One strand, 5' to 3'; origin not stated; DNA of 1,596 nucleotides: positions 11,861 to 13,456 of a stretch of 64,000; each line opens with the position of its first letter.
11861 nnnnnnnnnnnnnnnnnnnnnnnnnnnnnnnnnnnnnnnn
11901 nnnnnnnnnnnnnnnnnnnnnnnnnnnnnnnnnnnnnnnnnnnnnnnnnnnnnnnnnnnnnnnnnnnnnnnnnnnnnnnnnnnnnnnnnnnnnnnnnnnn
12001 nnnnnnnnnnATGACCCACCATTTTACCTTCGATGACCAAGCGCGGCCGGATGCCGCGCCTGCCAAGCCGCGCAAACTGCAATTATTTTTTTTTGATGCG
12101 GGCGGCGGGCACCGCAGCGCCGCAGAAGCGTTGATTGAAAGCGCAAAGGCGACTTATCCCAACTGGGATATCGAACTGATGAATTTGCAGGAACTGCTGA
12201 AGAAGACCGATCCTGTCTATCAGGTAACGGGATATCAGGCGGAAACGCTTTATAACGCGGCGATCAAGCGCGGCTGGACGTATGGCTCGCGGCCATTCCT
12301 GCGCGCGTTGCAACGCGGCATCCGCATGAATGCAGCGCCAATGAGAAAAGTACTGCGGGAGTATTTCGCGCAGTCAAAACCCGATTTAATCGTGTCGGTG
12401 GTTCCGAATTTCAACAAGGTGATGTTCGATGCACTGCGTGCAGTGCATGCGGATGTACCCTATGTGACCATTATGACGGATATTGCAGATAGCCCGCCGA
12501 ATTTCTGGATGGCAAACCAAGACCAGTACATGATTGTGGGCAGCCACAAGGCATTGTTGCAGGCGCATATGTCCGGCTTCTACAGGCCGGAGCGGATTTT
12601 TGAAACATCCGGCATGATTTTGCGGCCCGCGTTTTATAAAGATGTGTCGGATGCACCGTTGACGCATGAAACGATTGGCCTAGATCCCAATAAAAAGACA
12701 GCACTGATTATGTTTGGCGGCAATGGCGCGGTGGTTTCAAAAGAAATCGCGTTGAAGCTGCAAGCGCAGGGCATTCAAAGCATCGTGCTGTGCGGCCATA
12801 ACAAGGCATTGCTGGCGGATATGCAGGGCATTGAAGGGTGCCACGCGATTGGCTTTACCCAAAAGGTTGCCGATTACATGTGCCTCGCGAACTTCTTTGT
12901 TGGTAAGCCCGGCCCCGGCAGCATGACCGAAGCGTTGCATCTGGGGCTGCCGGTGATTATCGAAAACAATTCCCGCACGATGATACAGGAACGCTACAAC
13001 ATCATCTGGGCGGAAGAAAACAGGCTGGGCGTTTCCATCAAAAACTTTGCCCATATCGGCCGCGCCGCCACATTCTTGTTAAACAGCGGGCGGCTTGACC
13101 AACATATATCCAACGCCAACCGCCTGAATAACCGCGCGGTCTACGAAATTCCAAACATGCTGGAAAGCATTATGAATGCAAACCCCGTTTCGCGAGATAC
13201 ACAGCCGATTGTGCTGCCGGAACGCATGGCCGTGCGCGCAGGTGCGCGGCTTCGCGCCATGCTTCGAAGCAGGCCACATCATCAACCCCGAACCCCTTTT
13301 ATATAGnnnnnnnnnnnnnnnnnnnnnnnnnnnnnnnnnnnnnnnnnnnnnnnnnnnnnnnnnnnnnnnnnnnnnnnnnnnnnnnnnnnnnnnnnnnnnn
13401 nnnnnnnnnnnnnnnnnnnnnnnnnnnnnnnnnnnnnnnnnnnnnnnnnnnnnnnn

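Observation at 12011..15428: GT28 MGDG-synthase-like glycosyltransferase, metallophosphoesterase and HAD phosphatase: a candidate phospholipid-to-glycolipid remodelling module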

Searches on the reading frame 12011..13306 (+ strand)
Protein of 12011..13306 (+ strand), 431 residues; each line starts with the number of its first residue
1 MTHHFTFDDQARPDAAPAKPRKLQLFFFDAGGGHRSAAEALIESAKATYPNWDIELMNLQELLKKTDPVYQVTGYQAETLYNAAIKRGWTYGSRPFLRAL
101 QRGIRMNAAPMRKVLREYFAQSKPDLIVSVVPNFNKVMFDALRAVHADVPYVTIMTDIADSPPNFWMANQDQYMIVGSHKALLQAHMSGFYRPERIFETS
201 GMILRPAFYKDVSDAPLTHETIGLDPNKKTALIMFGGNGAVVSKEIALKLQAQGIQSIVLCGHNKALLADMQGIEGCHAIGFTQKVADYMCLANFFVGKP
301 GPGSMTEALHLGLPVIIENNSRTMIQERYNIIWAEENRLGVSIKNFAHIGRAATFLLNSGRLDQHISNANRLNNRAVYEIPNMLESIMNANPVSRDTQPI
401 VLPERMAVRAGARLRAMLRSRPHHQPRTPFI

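Call 4: search_protein_families(library=pfam, proteins=[window:12011-13306:+], max_evalue=0.01)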
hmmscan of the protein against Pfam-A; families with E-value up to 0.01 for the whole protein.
window:12011-13306:+ (431 aa): 2 families
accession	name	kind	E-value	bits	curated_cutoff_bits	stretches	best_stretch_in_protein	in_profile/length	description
PF06925.17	MGDG_synth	-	1.6e-06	28.8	25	1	34-176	1-144/169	Monogalactosyldiacylglycerol (MGDG) synthase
PF04101.22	Glyco_tran_28_C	-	0.00052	20.5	22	1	241-317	18-96/166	Glycosyltransferase family 28 C-terminal domain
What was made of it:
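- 12011..13306 (+): GT28 glycosyltransferase of the MGDG-synthase/UgtP family (431 aa). Predicted diacylglycerol glycosyltransferase. Pfam MGDG_synth 1.6e-6, above cut-off (call 4).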

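Call 5: search_protein_families(library=ncbifam, proteins=[window:12011-13306:+], max_evalue=0.01)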
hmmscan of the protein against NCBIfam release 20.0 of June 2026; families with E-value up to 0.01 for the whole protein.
window:12011-13306:+ (431 aa): 3 families
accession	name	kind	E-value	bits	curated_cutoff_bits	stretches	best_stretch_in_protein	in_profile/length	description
NF010135.0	PRK13609.1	equivalog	1.1e-20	74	500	1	31-400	15-378/388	diglucosyl diacylglycerol synthase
NF010134.0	PRK13608.1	equivalog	1.2e-13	50.9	557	1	119-343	100-322/391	diglucosyl diacylglycerol synthase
TIGR01133.1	murG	equivalog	0.0088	15.1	250.25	0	211-317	166-280/353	undecaprenyldiphospho-muramoylpentapeptide beta-N-acetylglucosaminyltransferase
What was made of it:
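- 12011..13306 (+): NCBIfam diglucosyl-DAG synthase 1e-20, MurG 0.0088 (call 5).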

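Call 10: search_solved_structures(query=window:12011-13306:+, max_evalue=10, show_alignments=2)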
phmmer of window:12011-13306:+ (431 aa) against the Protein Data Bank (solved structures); distinct sequences matched with E-value up to 10: 2.
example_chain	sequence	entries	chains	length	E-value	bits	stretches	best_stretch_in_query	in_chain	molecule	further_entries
4wyi_A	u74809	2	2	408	2e-20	76.2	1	19-384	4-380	Monogalactosyldiacylglycerol synthase 1, chloroplastic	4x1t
9wde_A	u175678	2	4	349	7.1e-17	64.6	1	77-359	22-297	Processive diacylglycerol beta-glucosyltransferase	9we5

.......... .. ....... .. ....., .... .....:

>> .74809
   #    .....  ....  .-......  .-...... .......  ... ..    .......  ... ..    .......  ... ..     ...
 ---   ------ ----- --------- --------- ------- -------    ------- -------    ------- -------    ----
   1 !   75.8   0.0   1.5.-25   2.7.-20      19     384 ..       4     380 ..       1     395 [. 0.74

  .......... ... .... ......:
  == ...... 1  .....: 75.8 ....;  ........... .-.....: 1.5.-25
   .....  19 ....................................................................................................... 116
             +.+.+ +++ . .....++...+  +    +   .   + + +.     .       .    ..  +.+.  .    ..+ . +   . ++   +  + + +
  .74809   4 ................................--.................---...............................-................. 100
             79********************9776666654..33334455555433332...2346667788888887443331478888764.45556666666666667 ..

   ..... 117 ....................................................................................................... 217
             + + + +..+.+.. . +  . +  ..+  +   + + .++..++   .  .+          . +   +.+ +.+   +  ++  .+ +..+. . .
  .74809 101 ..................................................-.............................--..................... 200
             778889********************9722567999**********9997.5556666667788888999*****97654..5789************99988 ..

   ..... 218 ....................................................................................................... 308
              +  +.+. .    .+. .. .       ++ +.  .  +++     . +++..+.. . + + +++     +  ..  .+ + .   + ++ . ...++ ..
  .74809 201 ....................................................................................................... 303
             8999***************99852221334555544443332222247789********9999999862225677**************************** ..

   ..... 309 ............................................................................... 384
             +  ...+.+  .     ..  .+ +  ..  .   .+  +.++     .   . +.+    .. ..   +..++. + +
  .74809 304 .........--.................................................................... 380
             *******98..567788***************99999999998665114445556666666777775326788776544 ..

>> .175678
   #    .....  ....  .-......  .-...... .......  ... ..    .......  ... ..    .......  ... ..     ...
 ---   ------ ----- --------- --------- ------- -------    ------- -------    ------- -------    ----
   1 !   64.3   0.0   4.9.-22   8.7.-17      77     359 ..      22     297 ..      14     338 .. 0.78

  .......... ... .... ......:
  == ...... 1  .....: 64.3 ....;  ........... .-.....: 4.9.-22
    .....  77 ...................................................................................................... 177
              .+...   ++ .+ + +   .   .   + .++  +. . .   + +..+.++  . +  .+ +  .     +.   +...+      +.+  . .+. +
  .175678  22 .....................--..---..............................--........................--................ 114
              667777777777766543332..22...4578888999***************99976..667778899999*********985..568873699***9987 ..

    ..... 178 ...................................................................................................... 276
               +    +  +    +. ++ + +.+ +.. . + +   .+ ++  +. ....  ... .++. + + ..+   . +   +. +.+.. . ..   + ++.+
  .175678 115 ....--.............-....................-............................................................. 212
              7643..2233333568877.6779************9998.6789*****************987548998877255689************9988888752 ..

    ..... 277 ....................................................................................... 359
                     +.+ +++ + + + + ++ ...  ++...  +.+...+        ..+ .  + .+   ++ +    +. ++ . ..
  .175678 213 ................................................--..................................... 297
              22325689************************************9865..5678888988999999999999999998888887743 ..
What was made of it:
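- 12011..13306 (+): PDB 4wyi MGD1 2e-20 over residues 19-384, and 9wde processive DAG beta-glucosyltransferase 7e-17 (call 10).
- On GT28 diacylglycerol glycosyltransferases (MGD1 / UgtP-YpfP): MGD1 matches at 2e-20 over residues 19-384, and a processive DAG beta-glucosyltransferase at 7e-17 (call 10). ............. aligns with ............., and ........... with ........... (call 10).
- The GT's homology is specifically to DAG glycosyltransferases over its full length (call 10).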

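Call 16: list_cluster_members(proteins=[window:12011-13306:+, window:13324-14580:+, window:14577-15428:+, window:3349-4359:-, window:41529-44960:+, window:52354-54717:+, window:15811-16776:+, window:19994-23305:+])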
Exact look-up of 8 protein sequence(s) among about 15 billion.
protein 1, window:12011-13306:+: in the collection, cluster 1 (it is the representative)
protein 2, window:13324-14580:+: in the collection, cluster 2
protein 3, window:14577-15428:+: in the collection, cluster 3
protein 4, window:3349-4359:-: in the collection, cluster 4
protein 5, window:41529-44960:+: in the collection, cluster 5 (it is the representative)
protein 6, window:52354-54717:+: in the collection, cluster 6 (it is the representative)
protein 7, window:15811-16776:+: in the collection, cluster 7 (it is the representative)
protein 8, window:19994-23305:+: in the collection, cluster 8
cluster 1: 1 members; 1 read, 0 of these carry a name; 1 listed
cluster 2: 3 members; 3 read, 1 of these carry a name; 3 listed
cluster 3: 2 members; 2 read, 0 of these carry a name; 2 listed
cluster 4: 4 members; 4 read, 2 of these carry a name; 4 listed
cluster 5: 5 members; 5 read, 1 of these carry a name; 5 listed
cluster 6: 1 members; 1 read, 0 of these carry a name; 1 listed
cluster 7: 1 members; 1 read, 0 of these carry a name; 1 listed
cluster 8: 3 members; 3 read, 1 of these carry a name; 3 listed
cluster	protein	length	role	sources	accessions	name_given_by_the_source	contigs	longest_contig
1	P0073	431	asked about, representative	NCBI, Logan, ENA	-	-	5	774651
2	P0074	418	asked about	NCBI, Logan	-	-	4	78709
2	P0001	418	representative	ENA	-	-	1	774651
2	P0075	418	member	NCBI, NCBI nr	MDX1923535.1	MAG: metallophosphoesterase [Alphaproteobacteria bacterium] | metallophosphoesterase [Alphaproteobacteria bacterium]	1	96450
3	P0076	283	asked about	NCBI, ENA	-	-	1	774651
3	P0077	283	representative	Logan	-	-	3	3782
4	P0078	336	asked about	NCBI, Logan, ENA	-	-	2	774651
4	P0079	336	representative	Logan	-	-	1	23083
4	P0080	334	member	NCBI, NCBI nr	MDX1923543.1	MAG: GTPase ObgE [Alphaproteobacteria bacterium] | GTPase ObgE [Alphaproteobacteria bacterium]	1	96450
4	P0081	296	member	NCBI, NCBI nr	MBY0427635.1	MAG: GTPase ObgE, partial [Alphaproteobacteria bacterium] | GTPase ObgE [Alphaproteobacteria bacterium]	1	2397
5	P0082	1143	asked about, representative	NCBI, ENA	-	-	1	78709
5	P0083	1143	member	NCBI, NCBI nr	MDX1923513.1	MAG: DNA polymerase III subunit alpha [Alphaproteobacteria bacterium] | DNA polymerase III subunit alpha [Alphaproteobacteria bacterium]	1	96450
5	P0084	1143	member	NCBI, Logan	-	-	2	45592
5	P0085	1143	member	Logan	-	-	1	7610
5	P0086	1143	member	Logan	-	-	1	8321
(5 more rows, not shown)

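Call 27: find_homologous_proteins(query=window:12011-13306:+, max_evalue=0.001)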
Query window:12011-13306:+ (431 aa): 5962 proteins with E <= 0.001 among 8000 candidates; the best 120 are listed.
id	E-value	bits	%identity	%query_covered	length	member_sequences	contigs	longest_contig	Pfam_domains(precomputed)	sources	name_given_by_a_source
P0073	2.3e-292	987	100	100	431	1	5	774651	PF06925.18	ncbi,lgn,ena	-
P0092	3.4e-238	808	82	100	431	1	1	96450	PF06925.18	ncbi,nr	ncbi:MAG: galactosyldiacylglycerol synthase [Alphaproteobacteria bacterium]|nr:galactosyldiacylglyce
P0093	3.1e-204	697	73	98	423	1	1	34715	PF06925.18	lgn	-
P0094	3.9e-200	683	70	99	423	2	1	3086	PF06925.18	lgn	-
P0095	2.2e-170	585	66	89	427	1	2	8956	PF04101.23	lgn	-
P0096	1.0e-165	570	63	91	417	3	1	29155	-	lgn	-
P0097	3.9e-162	558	60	92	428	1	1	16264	-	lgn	-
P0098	4.8e-162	558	62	90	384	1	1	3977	PF04101.23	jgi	jgi:UDP-N-acetylglucosamine:LPS N-acetylglucosamine transferase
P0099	4.0e-160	551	61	91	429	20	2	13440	-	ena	-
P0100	3.4e-137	476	56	88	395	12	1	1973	PF04101.23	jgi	jgi:1,2-diacylglycerol 3-beta-galactosyltransferase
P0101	2.2e-135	470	56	86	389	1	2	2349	PF04101.23,PF06925.18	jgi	-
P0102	3.2e-135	469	56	87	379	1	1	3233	PF04101.23,PF06925.18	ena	-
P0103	6.6e-135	468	51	93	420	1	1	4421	PF04101.23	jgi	jgi:UDP-N-acetylglucosamine:LPS N-acetylglucosamine transferase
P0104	7.9e-135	468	55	87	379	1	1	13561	PF04101.23,PF06925.18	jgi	jgi:UDP-N-acetylglucosamine:LPS N-acetylglucosamine transferase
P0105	2.3e-134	466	54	90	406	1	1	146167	PF04101.23,PF06925.18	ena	-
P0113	3.6e-132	459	56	86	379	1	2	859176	PF00534.27,PF04101.23,PF13692.13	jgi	jgi:1,2-diacylglycerol 3-beta-galactosyltransferase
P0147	2.9e-126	440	51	86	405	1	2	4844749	PF04101.23,PF06925.18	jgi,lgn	jgi:UDP-N-acetylglucosamine:LPS N-acetylglucosamine transferase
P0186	2.1e-122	427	51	86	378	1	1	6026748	PF04101.23,PF06925.18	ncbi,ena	-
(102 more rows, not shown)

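Call 28: find_encoding_contigs(protein=P0186, flank=5000, max_places=2)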
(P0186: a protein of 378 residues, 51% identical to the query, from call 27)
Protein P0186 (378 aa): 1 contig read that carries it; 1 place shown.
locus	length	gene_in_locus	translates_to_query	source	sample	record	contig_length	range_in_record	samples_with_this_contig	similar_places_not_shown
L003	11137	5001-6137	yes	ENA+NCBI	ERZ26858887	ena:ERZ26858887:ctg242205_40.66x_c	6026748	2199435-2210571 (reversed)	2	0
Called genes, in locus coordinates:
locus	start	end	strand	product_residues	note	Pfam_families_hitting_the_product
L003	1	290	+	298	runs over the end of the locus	PF05853:BKACE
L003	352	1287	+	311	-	PF00106:adh_short, PF01370:Epimerase (weak), PF08659:KR (weak), PF13561:adh_short_C2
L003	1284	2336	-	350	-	-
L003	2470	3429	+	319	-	PF11999:Ice_binding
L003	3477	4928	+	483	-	PF01554:MatE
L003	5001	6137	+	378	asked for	PF06925:MGDG_synth (weak), PF04101:Glyco_tran_28_C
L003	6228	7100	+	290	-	-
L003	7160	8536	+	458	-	PF20091:Abhydrolase_10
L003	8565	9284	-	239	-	PF10568:Tom37 (weak), PF17172:GST_N_4, PF13410:GST_C_2, PF17171:GST_C_6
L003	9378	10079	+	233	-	PF08279:HTH_11, PF13280:WYL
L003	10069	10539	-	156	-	PF07310:PAS_5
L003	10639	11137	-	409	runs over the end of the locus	-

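Call 29: find_encoding_contigs(protein=P0147, flank=5000, max_places=2)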
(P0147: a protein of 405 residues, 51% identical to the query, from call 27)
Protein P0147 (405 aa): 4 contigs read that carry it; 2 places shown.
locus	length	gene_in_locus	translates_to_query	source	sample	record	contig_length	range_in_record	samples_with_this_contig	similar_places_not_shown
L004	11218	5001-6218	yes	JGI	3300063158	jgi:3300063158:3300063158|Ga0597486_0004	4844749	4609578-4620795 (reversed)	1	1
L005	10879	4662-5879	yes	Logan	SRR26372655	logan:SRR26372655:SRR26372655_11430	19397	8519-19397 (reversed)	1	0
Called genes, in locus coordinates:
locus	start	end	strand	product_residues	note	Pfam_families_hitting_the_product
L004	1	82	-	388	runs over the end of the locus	PF07969:Amidohydro_3, PF01979:Amidohydro_1 (weak)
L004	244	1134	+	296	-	PF12974:Phosphonate-bd, PF09084:NMT1, PF16868:NMT1_3 (weak)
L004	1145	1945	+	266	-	PF00005:ABC_tran, PF02463:SMC_N (faint), PF13304:AAA_21 (faint)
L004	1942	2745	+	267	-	PF00528:BPD_transp_1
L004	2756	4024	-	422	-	PF00027:cNMP_binding, PF07228:SpoIIE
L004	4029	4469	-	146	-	PF13581:HATPase_c_2, PF02518:HATPase_c (weak)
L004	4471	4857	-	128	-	PF01740:STAS, PF13466:STAS_2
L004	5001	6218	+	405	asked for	PF06925:MGDG_synth (weak), PF04101:Glyco_tran_28_C (weak)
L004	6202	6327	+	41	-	-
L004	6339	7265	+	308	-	PF01418:HTH_6, PF01380:SIS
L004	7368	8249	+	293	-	PF12974:Phosphonate-bd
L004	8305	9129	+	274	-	PF00528:BPD_transp_1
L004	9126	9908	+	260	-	PF02463:SMC_N (faint), PF00005:ABC_tran, PF13304:AAA_21 (faint)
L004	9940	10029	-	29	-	-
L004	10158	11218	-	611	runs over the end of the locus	PF12551:PHBC_N, PF07167:PhaC_N, PF00561:Abhydrolase_1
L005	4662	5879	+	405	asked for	PF06925:MGDG_synth (weak), PF04101:Glyco_tran_28_C (weak)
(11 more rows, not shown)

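Call 30: find_encoding_contigs(protein=P0113, flank=5000, max_places=2)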
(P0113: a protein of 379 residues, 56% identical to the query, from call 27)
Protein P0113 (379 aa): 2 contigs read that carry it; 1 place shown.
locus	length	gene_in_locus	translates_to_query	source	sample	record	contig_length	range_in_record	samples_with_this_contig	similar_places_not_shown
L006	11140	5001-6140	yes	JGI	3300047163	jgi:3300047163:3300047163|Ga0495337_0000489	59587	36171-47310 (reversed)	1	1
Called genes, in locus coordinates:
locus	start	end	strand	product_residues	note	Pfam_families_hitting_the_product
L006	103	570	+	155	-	PF06718:DUF1203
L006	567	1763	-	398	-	PF00999:Na_H_Exchanger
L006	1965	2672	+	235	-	PF01726:LexA_DNA_bind, PF00717:Peptidase_S24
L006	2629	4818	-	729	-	PF13567:DUF4131, PF03772:Competence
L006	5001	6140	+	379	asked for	PF00534:Glycos_transf_1 (weak), PF04101:Glyco_tran_28_C (weak), PF13692:Glyco_trans_1_4 (weak)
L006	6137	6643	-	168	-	-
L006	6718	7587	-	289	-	PF01261:AP_endonuc_2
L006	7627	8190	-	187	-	PF12915:DUF3833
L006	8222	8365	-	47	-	-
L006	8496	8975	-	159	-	PF07310:PAS_5 (weak)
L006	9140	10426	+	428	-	PF04966:OprB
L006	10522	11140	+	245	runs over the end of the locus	-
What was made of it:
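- The close GT homologues are stand-alone genes in many proteobacteria (calls 27-30).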

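Call 67: search_protein_families(library=padloc, proteins=[window:12011-13306:+], max_evalue=0.001)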
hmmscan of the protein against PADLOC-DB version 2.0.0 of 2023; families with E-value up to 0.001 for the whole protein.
window:12011-13306:+ (431 aa): 0 families
